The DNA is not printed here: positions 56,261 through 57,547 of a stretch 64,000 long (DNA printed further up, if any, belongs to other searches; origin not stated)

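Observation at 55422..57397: PFK-family kinase with MGR replaced by LGG, translationally coupled to a Gfo/Idh/MocA dehydrogenase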

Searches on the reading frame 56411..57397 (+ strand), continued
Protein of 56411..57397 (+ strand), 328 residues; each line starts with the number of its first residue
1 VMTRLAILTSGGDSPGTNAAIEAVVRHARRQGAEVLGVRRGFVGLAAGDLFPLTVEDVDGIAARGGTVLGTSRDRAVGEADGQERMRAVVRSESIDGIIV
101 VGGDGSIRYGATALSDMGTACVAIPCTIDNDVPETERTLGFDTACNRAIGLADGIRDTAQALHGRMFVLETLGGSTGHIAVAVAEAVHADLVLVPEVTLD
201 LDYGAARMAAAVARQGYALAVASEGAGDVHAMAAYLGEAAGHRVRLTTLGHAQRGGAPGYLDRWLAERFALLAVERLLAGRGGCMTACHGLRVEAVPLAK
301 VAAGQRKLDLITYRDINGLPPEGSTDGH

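Call 12: find_encoding_contigs(protein=P0012, flank=8000, max_places=2)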
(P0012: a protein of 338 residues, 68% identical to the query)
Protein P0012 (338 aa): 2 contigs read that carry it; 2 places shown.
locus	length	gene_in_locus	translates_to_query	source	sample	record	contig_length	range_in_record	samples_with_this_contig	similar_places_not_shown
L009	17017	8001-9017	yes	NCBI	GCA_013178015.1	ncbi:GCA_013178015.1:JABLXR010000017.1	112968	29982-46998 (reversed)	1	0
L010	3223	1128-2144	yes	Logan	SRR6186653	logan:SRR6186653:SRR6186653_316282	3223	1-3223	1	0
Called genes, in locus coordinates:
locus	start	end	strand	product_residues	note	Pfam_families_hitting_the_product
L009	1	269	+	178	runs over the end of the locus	PF13302:Acetyltransf_3, PF13420:Acetyltransf_4, PF13523:Acetyltransf_8, PF00583:Acetyltransf_1, PF13508:Acetyltransf_7 (faint)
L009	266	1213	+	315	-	PF13793:Pribosyltran_N, PF00156:Pribosyltran, PF14681:UPRTase (faint), PF14572:Pribosyl_synth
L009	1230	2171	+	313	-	PF00294:PfkB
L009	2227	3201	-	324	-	PF00248:Aldo_ket_red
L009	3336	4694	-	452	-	PF05239:PRC (weak)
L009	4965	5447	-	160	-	PF05239:PRC (faint)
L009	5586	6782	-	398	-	PF13808:DDE_Tnp_1_assoc, PF01609:DDE_Tnp_1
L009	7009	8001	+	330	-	PF01408:GFO_IDH_MocA, PF22725:GFO_IDH_MocA_C3, PF02894:GFO_IDH_MocA_C (weak)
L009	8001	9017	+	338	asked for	PF00365:PFK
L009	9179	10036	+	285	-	PF01476:LysM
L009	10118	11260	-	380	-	PF01208:URO-D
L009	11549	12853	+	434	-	PF00070:Pyr_redox (faint), PF07992:Pyr_redox_2, PF22366:NDH2_C (faint)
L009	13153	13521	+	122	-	-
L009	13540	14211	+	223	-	PF00756:Esterase, PF10503:Esterase_PHB (faint), PF20434:BD-FAE (faint), PF02230:Abhydrolase_2, PF00561:Abhydrolase_1 (weak), PF01738:DLH, PF00326:Peptidase_S9 (weak), PF12146:Hydrolase_4 (weak), +1 more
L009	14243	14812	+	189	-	PF00881:Nitroreductase, PF14512:TM1586_NiRdase (faint), PF00881:Nitroreductase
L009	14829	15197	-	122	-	PF06262:Zincin_1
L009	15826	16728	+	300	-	PF00483:NTP_transferase, PF12804:NTP_transf_3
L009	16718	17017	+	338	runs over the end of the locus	PF10509:GalKase_gal_bdg (weak), PF00288:GHMP_kinases_N, PF08544:GHMP_kinases_C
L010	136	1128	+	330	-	PF01408:GFO_IDH_MocA, PF22725:GFO_IDH_MocA_C3, PF02894:GFO_IDH_MocA_C (weak)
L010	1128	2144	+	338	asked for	PF00365:PFK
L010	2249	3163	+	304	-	PF01476:LysM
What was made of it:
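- The overlapping Gfo-kinase junction persists where the flanks have been rearranged, for example a transposase upstream in L009 (call 12).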

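Call 13: find_encoding_contigs(protein=P0025, flank=8000, max_places=2)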
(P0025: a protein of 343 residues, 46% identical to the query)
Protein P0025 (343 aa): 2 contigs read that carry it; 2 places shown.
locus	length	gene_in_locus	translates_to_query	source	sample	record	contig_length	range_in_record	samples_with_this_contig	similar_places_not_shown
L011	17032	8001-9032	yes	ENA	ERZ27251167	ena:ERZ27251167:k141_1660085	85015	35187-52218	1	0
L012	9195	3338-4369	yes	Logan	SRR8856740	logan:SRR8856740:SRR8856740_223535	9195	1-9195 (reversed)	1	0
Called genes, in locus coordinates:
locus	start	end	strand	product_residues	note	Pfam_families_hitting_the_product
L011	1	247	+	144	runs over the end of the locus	-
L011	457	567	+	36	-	-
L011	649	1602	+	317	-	PF08240:ADH_N, PF00107:ADH_zinc_N, PF13602:ADH_zinc_N_2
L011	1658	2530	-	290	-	PF07934:OGG_N (faint), PF00730:HhH-GPD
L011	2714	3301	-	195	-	-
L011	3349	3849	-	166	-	PF00293:NUDIX, PF14815:NUDIX_4 (weak)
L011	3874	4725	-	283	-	-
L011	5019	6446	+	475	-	PF10009:DUF2252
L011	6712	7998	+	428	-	PF00016:RuBisCO_large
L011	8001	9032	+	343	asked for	PF00365:PFK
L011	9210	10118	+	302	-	PF19459:DUF5996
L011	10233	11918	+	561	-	PF07690:MFS_1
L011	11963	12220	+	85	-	PF02148:zf-UBP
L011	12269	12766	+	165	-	PF00582:Usp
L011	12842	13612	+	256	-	PF00106:adh_short, PF08659:KR, PF13561:adh_short_C2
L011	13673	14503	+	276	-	PF00248:Aldo_ket_red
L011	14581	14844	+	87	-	-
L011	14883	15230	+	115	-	PF07883:Cupin_2, PF02311:AraC_binding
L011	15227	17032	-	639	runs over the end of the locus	PF00890:FAD_binding_2 (weak), PF01134:GIDA (weak), PF07992:Pyr_redox_2 (weak), PF12831:FAD_oxidored, PF13450:NAD_binding_8 (weak)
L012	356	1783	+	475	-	PF10009:DUF2252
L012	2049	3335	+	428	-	PF00016:RuBisCO_large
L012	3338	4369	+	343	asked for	PF00365:PFK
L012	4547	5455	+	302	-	PF19459:DUF5996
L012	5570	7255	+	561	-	PF07690:MFS_1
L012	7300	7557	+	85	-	PF02148:zf-UBP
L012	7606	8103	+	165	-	PF00582:Usp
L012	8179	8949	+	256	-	PF00106:adh_short, PF08659:KR, PF13561:adh_short_C2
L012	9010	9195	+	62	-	?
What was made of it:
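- In L011 and L012 a clade member lies 3 nt downstream of a RuBisCO-like protein (call 13).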

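Call 14: find_encoding_contigs(protein=P0026, flank=8000, max_places=1)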
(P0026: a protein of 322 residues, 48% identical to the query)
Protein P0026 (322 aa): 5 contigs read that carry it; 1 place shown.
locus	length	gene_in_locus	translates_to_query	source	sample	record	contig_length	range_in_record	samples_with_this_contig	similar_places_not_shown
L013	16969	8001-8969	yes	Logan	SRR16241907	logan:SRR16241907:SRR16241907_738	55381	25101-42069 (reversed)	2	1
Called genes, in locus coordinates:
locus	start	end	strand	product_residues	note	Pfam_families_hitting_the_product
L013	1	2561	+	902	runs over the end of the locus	PF00690:Cation_ATPase_N, PF00122:E1-E2_ATPase, PF00702:Hydrolase, PF13246:Cation_ATPase, PF08282:Hydrolase_3 (faint), PF00689:Cation_ATPase_C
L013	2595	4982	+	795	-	PF11308:Glyco_hydro_129, PF18952:DUF5696 (weak)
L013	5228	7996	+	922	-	PF14307:Glyco_tran_WbsX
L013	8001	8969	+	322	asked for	PF00365:PFK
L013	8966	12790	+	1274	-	PF01074:Glyco_hydro_38N, PF09261:Alpha-mann_mid, PF07748:Glyco_hydro_38C (weak), PF17677:Glyco_hydro38C2 (weak)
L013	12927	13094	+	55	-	PF02537:CRCB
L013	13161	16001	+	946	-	PF16216:GxGYxYP_N, PF20957:GxGYxYP_N_2nd (faint), PF14323:GxGYxYP_C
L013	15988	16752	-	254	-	PF13482:RNase_H_2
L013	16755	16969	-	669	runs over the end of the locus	PF20581:DUF6785, PF20580:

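Call 15: find_encoding_contigs(protein=P0084, flank=8000, max_places=1)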
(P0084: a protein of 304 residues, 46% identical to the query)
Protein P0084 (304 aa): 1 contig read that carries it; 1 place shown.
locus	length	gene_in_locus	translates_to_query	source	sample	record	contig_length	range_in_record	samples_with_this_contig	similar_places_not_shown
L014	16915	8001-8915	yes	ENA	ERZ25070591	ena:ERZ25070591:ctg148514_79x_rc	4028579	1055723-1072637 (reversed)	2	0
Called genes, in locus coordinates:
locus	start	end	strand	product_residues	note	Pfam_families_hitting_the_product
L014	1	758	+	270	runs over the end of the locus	PF22435:MRM3-like_sub_bind, PF08032:SpoU_sub_bind (faint), PF00588:SpoU_methylase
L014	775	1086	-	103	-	PF00072:Response_reg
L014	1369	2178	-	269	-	PF00106:adh_short, PF08659:KR (weak), PF13561:adh_short_C2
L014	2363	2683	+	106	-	PF12840:HTH_20, PF01022:HTH_5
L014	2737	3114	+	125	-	PF00583:Acetyltransf_1, PF13673:Acetyltransf_10 (weak), PF13508:Acetyltransf_7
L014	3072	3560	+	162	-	PF01451:LMWPc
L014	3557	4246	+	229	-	PF00230:MIP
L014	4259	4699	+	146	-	PF01451:LMWPc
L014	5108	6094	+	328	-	PF00532:Peripla_BP_1, PF13377:Peripla_BP_3 (faint), PF13407:Peripla_BP_4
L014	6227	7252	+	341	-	PF02653:BPD_transp_2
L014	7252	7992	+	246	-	PF00005:ABC_tran, PF09818:ABC_ATPase (faint), PF13304:AAA_21 (faint)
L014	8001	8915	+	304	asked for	PF00365:PFK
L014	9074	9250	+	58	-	PF21748:UPF0150 (weak)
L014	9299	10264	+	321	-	PF01791:DeoC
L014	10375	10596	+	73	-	PF02604:PhdYeFM_antitox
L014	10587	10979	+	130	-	PF01850:PIN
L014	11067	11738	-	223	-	PF00702:Hydrolase, PF12710:HAD, PF13344:Hydrolase_6 (faint), PF13419:HAD_2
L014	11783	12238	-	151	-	PF24716:WapI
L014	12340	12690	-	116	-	PF28289:BV97_02767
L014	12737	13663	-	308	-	PF00294:PfkB, PF08543:Phos_pyr_kin (weak)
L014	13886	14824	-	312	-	PF03706:LPG_synthase_TM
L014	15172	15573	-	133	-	PF02566:OsmC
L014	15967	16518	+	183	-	PF08281:Sigma70_r4_2 (weak), PF13384:HTH_23 (weak), PF00196:GerE, PF13412:HTH_24 (weak)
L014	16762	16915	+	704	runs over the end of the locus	PF25116:CBM87_Agd3, PF25115:Agd3_CE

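Call 16: find_encoding_contigs(protein=P0051, flank=8000, max_places=1)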
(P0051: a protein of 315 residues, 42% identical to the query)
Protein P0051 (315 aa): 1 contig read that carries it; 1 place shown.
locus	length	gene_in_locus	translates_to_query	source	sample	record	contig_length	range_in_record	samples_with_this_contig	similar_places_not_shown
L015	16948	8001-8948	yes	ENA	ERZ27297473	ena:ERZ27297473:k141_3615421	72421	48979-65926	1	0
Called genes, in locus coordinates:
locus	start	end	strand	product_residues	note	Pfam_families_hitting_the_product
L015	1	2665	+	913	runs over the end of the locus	PF07940:Hepar_II_III_C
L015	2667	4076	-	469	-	PF10396:TrmE_N, PF12631:MnmE_helical, PF00009:GTP_EFTU (weak), PF03193:RsgA_GTPase (faint), PF00350:Dynamin_N (faint), PF01926:MMR_HSR1, PF02421:FeoB_N (weak), PF04548:AIG1 (weak)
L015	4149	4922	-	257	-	PF14804:Jag_N, PF13083:KH_KhpA-B, PF01424:R3H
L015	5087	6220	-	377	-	PF02096:60KD_IMP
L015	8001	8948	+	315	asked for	PF00365:PFK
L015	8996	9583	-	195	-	PF00578:AhpC-TSA, PF00255:GSHPx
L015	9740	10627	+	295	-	PF00248:Aldo_ket_red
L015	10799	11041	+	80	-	-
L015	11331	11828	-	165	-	-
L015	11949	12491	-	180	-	-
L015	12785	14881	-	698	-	-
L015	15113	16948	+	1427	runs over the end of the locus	PF05580:Peptidase_S55, PF07494:Reg_prop (faint)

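Call 20: search_protein_families(library=ncbifam, proteins=[L011:6712-7998:+, L011:5019-6446:+, L011:9210-10118:+, L014:9299-10264:+, L014:5108-6094:+, L014:12737-13663:-])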
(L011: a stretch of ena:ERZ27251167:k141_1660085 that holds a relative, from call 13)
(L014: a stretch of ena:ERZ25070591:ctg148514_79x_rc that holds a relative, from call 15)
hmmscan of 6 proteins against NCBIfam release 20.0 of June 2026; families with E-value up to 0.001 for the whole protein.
L011:6712-7998:+ (428 aa): 6 families
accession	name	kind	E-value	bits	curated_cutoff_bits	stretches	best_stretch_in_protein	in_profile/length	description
TIGR03326.1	rubisco_III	equivalog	1.6e-62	211.7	497.45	1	34-426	16-423/426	type III ribulose-bisphosphate carboxylase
NF042437.1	OxoIsoapPDcar_OiaX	equivalog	3.4e-57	194.1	700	1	36-427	5-409/412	3-oxo-isoapionate-4-phosphate decarboxylase OiaX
NF003252.0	PRK04208.1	subfamily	1.1e-53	182.4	438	1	44-426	43-452/468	ribulose-bisphosphate carboxylase large subunit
NF007095.0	PRK09549.1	equivalog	8.6e-50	169.4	409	1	33-426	5-398/407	2,3-diketo-5-methylthiopentyl-1-phosphate enolase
TIGR03332.1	salvage_mtnW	equivalog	1e-37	129.7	513.6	1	127-426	105-403/407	2,3-diketo-5-methylthiopentyl-1-phosphate enolase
NF010002.0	PRK13475.1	equivalog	3.5e-34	118.2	489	1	47-424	41-435/459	ribulose-bisphosphate carboxylase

L011:5019-6446:+ (475 aa): 0 families

L011:9210-10118:+ (302 aa): 0 families

L014:9299-10264:+ (321 aa): 4 families
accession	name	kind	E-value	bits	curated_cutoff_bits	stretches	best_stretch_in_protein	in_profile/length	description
NF009498.0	PRK12858.1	subfamily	7.8e-125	416.3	184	1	3-319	7-323/342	tagatose 1,6-diphosphate aldolase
NF009065.0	PRK12399.1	subfamily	3e-113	378.2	458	1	4-318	7-321/326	tagatose 1,6-diphosphate aldolase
NF003180.0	PRK04161.1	subfamily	1.8e-108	362.5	519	1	4-318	8-322/330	tagatose 1,6-diphosphate aldolase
TIGR01232.1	lacD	equivalog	1.9e-93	313.2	432.2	1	5-317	7-319/325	tagatose-bisphosphate aldolase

L014:5108-6094:+ (328 aa): 14 families
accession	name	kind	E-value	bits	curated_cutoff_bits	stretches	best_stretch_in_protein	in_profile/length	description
NF007936.0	PRK10653.1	equivalog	1.2e-34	120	337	1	25-307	22-289/295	ribose ABC transporter substrate-binding protein RbsB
NF007254.0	PRK09701.1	equivalog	2.2e-31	109.2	335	1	32-289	26-281/311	D-allose transporter substrate-binding protein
TIGR02637.1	RhaS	equivalog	4.9e-27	95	342.25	1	33-298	1-259/302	rhamnose ABC transporter substrate-binding protein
NF052284.1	rhzpin_SBP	equivalog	5.4e-25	88.1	420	1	36-293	7-253/289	rhizopine catabolism ABC transporter substrate-binding protein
NF011937.0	PRK15408.1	equivalog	4.5e-18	65.2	384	1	10-273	12-261/340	autoinducer 2 ABC transporter substrate-binding protein LsrB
NF008185.0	PRK10936.1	equivalog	2e-14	53.3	200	1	24-323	41-327/346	TMAO reductase system periplasmic protein TorT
NF041827.1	YtfQ_transport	equivalog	5.2e-14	51.9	510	1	52-280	47-272/320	galactofuranose ABC transporter, galactofuranose-binding protein YtfQ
TIGR02634.1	xylF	equivalog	7.9e-10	38.8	389.55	1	53-271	21-231/302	D-xylose ABC transporter substrate-binding protein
TIGR02955.1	TMAO_TorT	equivalog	1e-09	38.1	310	1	35-318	5-277/295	TMAO reductase system periplasmic protein TorT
NF040907.2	ChvE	equivalog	1.1e-06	28.1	460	1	54-161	22-119/324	multiple monosaccharide ABC transporter substrate-binding protein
NF007680.0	PRK10355.1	equivalog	1.2e-05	24.6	504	1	55-270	50-257/331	D-xylose ABC transporter substrate-binding protein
TIGR02417.1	fruct_sucro_rep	subfamily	0.00016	21.1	389.55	1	36-223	67-236/327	D-fructose-responsive transcription factor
NF008452.0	PRK11303.1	equivalog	0.00053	19.3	385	1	78-219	108-233/332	catabolite repressor/activator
NF052440.1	TransRegGNTRPSEAE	equivalog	0.00071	18.7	400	0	29-247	64-264/333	HTH-type transcriptional regulator GntR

L014:12737-13663:- (308 aa): 22 families
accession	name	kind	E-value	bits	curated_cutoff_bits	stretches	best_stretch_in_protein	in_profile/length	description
NF049991.1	TagKinase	equivalog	5.6e-75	252.1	420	1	5-307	10-314/321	tagatose kinase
TIGR04382.1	myo_inos_iolC_N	equivalog_domain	9.6e-44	149.9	300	1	5-308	4-309/309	5-dehydro-2-deoxygluconokinase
NF006957.1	PRK09434.1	equivalog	2.1e-41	142.4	450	1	4-303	3-301/302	fructokinase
NF040938.1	KDG_KDGal_kin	equivalog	1e-39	136.4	400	1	5-308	1-303/305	bifunctional 2-dehydro-3-deoxygluconokinase/2-dehydro-3-deoxygalactonokinase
TIGR02152.1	D_ribokin_bact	equivalog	7.9e-28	97.6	299.65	1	43-305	42-297/298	ribokinase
NF053626.1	RibKinHalex1628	equivalog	1.8e-26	93.3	330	1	43-308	45-291/293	ATP-dependent ribose-1-phosphate kinase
NF041332.1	KDG_KDGal_kin_Halo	equivalog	8e-26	91.2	440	1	4-295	3-298/320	bifunctional 2-dehydro-3-deoxygluconokinase/2-dehydro-3-deoxygalactonokinase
NF041633.1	trifunc_aldol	exception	5.4e-24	84.6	700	2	3-204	242-443/580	KHG/KDPG aldolase/sugar kinase fusion protein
NF008353.0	PRK11142.1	equivalog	3.7e-23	82.5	341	1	43-308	46-303/307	ribokinase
NF047869.1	myo_kin_aldol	exception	7.6e-20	70.8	600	1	4-307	8-330/586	bifunctional 5-dehydro-2-deoxygluconokinase/5-dehydro-2-deoxyphosphogluconate aldolase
NF052444.1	DhDoxglucKinKdgK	equivalog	1.3e-17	64.1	400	1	52-284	45-285/303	2-dehydro-3-deoxygluconokinase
TIGR02198.1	rfaE_dom_I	equivalog_domain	2.7e-12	46.4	345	1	210-293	215-301/315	D-glycero-beta-D-manno-heptose-7-phosphate kinase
TIGR03168.1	1-PFK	subfamily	7.7e-11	41.4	216.4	1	193-306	180-297/305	hexose kinase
TIGR03828.1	pfkB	equivalog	9.7e-09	34.7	292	1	205-306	197-297/305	1-phosphofructokinase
NF041134.1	R1P_kin_Thcocales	equivalog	1.4e-08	34.5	500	1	47-305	48-279/291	ADP-dependent ribose-1-phosphate kinase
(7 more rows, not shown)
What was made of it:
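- Closest known: Tagatose-6-phosphate kinases. Same: Clade member P0084 sits between an ABC transporter and a LacD-type tagatose-bisphosphate aldolase, with a PfkB gene whose best hit is tagatose kinase (252 bits, below its 420 cut-off) nearby (calls 15, 20).
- L014 has a LacD-type tagatose-1,6-bisphosphate aldolase (416 against 184), with a PfkB gene whose best hit is tagatose kinase (252 bits, below its 420 cut-off) ~4 kb away (calls 15, 20). Its second-best NCBIfam hit is the 3-oxo-isoapionate-4-phosphate enzyme OiaX (call 20).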

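Call 21: find_encoding_contigs(protein=P0023, flank=8000, max_places=1)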
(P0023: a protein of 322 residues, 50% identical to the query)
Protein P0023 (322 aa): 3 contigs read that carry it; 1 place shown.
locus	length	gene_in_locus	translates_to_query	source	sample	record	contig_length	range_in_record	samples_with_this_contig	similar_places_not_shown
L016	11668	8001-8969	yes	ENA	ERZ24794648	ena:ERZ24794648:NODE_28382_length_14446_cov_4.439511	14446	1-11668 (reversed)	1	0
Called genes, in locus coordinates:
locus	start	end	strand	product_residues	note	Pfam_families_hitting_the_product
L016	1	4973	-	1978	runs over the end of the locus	PF13205:Big_5, PF13205:Big_5, PF11974:bMG3, PF01835:MG2, PF07703:A2M_BRD, PF00207:A2M, PF07678:TED_complement, PF17973:bMG10, +1 more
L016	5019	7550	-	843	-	PF00912:Transgly, PF00905:Transpeptidase, PF06832:BiPBP_C (weak)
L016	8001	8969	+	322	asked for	PF00365:PFK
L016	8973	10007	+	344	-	PF02615:Ldh_2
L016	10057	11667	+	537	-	?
